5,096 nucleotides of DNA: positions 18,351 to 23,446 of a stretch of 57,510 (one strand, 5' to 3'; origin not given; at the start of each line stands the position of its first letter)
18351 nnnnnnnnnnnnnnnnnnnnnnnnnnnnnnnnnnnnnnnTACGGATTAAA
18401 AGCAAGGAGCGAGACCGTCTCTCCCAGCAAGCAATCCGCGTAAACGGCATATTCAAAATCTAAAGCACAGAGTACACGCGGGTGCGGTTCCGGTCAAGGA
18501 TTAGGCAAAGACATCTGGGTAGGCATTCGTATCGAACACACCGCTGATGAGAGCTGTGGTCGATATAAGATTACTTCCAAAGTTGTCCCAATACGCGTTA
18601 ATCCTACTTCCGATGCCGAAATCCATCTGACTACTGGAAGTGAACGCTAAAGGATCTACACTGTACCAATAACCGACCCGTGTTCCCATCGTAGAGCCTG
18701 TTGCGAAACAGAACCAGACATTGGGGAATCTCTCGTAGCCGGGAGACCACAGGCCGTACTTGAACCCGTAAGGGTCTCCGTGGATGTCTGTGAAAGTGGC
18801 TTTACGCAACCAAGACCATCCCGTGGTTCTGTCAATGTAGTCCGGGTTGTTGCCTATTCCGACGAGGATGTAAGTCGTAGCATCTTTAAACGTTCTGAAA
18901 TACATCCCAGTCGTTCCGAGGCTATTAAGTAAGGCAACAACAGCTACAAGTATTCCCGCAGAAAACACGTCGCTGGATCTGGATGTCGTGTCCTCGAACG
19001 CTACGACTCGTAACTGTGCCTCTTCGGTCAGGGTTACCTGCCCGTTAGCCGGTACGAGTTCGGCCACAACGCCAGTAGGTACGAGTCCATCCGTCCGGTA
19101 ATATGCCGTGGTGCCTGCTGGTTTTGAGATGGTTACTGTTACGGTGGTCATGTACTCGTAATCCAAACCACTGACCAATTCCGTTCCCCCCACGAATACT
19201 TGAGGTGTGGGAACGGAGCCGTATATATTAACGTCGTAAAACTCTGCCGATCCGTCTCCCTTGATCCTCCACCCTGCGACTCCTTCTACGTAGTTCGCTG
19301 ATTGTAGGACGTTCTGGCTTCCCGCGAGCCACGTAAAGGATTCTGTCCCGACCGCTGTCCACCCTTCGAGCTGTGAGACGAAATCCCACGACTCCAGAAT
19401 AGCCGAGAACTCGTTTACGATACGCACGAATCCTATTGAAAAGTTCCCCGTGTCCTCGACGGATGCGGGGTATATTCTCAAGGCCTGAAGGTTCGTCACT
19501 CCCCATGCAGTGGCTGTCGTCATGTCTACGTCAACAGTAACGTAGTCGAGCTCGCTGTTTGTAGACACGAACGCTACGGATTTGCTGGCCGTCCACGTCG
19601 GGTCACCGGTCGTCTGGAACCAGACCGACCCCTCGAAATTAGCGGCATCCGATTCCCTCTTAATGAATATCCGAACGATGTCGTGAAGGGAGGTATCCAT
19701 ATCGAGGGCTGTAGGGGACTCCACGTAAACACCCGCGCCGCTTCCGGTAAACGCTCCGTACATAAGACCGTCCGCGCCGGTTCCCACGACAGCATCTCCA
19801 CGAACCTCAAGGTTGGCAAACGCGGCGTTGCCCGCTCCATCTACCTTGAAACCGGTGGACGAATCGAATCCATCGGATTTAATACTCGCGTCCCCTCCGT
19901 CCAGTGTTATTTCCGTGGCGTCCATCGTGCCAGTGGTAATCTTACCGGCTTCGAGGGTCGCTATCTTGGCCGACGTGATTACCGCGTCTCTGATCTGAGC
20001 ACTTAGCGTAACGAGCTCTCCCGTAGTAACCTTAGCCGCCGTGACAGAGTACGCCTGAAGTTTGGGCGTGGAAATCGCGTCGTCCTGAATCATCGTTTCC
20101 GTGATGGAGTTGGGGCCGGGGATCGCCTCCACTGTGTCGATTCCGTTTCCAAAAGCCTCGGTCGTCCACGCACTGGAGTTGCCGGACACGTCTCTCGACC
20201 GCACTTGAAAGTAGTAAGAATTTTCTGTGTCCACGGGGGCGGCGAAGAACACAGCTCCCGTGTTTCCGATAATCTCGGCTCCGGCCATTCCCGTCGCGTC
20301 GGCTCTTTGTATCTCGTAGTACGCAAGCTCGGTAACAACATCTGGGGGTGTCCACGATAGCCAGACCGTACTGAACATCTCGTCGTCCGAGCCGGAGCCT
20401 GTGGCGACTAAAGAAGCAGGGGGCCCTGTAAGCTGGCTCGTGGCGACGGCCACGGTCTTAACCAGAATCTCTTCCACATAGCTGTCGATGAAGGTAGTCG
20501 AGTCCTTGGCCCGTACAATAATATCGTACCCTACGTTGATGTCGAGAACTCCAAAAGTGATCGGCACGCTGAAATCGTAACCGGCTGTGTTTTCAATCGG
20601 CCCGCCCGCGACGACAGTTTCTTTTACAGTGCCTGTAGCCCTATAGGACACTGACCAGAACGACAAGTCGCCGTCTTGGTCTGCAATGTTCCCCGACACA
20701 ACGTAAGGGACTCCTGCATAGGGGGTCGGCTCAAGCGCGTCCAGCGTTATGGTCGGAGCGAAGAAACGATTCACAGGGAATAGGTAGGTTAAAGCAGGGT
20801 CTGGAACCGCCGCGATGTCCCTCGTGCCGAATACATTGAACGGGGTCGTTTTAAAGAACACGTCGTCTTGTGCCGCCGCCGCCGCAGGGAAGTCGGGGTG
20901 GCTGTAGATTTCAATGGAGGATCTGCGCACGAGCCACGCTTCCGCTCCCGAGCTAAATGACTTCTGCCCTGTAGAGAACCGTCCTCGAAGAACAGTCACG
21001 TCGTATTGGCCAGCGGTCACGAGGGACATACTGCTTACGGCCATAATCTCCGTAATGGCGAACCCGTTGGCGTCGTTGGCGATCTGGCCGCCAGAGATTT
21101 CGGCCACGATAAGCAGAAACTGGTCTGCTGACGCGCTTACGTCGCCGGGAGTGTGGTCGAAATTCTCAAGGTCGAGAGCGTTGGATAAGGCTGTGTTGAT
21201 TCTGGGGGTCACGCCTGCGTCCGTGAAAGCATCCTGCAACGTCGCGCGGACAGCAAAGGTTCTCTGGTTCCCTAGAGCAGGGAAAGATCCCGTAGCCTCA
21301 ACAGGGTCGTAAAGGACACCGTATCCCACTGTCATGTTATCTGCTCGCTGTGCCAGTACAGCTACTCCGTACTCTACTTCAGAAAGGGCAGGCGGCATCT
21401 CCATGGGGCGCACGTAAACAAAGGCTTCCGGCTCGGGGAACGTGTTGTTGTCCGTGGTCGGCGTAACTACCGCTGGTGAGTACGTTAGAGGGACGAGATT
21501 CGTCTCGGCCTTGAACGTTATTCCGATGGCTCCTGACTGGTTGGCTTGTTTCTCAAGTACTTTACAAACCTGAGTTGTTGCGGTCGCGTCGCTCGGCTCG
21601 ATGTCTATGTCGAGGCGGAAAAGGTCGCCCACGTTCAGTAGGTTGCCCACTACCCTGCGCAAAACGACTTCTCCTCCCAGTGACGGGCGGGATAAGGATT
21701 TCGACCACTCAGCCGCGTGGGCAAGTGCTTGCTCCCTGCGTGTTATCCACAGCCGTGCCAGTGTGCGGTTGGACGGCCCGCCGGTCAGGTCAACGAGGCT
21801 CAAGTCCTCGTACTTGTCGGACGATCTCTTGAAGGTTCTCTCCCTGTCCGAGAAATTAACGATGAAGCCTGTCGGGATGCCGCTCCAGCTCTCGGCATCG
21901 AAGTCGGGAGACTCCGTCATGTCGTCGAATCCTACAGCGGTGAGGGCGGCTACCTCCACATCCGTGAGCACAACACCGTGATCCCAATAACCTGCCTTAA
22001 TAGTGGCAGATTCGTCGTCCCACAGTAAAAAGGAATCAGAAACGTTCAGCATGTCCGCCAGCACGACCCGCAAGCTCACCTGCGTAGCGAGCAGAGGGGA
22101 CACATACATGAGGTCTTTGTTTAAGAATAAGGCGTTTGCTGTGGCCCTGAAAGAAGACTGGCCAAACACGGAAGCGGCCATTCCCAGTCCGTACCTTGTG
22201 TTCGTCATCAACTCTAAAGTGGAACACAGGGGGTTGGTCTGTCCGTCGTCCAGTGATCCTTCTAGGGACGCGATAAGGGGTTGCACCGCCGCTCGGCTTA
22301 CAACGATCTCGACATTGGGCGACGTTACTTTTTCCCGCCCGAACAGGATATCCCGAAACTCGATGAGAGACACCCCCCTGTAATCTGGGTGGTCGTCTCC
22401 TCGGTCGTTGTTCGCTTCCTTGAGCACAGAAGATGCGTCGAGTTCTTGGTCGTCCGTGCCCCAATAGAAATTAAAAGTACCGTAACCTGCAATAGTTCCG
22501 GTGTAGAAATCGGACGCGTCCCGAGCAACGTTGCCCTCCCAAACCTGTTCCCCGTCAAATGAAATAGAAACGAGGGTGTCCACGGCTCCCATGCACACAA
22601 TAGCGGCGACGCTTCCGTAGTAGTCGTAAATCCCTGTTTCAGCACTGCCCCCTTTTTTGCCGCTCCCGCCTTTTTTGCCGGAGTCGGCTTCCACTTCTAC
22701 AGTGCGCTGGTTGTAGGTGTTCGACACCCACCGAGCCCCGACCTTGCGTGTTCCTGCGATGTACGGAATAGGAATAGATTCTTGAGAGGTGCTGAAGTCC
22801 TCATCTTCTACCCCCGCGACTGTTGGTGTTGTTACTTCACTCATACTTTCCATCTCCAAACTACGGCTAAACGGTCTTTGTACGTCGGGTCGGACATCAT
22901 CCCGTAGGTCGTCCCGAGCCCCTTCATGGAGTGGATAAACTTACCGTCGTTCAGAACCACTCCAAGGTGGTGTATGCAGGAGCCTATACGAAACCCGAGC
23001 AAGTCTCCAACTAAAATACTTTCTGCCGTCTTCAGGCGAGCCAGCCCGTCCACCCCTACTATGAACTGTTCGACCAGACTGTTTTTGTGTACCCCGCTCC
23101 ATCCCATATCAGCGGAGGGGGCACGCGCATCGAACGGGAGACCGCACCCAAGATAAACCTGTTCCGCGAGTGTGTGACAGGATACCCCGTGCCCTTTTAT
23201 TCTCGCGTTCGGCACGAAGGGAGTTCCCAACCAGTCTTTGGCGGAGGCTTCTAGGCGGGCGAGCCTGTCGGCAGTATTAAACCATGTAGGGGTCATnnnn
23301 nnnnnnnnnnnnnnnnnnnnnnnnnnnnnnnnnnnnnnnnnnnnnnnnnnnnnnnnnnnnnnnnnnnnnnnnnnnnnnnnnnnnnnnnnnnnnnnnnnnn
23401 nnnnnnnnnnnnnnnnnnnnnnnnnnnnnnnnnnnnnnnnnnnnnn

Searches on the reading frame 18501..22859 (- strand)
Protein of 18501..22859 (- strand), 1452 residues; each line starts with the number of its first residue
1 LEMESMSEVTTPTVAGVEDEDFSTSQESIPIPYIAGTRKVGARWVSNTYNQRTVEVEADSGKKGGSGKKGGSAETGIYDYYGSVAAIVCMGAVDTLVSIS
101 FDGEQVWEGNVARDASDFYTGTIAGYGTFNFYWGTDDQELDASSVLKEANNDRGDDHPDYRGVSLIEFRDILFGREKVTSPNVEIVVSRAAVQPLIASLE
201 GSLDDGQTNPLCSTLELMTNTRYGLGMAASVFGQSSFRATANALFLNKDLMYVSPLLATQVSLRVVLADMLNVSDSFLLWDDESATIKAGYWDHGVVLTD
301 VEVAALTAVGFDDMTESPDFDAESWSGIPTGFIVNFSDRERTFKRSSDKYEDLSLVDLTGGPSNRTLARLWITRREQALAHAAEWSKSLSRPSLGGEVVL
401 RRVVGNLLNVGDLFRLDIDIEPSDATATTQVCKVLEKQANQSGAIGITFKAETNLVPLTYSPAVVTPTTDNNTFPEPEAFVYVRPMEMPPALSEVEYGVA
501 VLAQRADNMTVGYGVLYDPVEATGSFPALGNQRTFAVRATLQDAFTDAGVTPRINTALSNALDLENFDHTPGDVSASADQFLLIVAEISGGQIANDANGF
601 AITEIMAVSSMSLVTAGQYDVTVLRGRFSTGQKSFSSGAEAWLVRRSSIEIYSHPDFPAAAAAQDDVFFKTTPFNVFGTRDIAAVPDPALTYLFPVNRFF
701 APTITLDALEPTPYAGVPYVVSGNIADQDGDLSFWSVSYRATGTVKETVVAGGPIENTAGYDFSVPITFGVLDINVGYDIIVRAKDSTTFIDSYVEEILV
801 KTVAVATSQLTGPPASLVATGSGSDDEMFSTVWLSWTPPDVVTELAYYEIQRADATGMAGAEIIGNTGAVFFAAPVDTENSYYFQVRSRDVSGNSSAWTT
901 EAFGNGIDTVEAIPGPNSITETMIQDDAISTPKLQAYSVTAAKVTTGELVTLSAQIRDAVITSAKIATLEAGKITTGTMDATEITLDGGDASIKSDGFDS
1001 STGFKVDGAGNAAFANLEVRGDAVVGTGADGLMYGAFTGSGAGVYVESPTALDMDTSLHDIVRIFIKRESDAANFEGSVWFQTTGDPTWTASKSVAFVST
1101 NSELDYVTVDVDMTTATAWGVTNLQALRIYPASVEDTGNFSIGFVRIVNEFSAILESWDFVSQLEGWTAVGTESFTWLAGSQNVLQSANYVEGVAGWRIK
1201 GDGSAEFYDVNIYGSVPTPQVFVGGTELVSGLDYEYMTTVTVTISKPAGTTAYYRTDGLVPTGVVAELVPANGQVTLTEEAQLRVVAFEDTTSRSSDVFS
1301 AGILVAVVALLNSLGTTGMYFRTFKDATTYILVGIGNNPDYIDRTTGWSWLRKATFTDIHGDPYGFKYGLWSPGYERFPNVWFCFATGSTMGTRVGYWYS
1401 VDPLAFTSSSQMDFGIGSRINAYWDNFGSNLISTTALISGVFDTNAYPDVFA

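Call 102: search_protein_families(library=phrogs, proteins=[window:18501-22859:-], max_evalue=0.001)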
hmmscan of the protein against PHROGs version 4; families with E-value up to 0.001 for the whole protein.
window:18501-22859:- (1452 aa): 9 families
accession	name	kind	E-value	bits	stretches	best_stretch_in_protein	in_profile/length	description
phrog_1101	-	tail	8.6e-39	134.2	1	9-691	24-672/1405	tail protein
phrog_6284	-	tail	1.2e-08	34.2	1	72-418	6-363/1280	tail protein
phrog_19445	-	head and packaging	7.1e-07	28.5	1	918-985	733-798/1114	tail tip protein Tal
phrog_1330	-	tail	4.1e-06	25.9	1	947-985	994-1034/1361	tail protein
phrog_36443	-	unknown function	1.2e-05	24.4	1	916-1022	436-543/1238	-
phrog_10507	-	unknown function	0.00017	21.1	1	955-992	606-643/869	-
phrog_5269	-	unknown function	0.00023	21.1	0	1183-1216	329-362/564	-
phrog_496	-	tail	0.00042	20.1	0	830-993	271-430/769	tail fiber protein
phrog_16267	-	unknown function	0.00056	17.9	1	924-996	499-571/2299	-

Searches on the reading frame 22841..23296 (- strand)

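Call 102: search_protein_families(library=phrogs, proteins=[window:22841-23296:-], max_evalue=0.001)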
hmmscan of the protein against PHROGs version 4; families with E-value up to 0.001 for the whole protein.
window:22841-23296:- (151 aa): 1 family
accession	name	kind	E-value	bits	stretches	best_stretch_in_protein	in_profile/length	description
phrog_329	-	tail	7.9e-09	35.3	1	17-149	540-656/949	minor tail protein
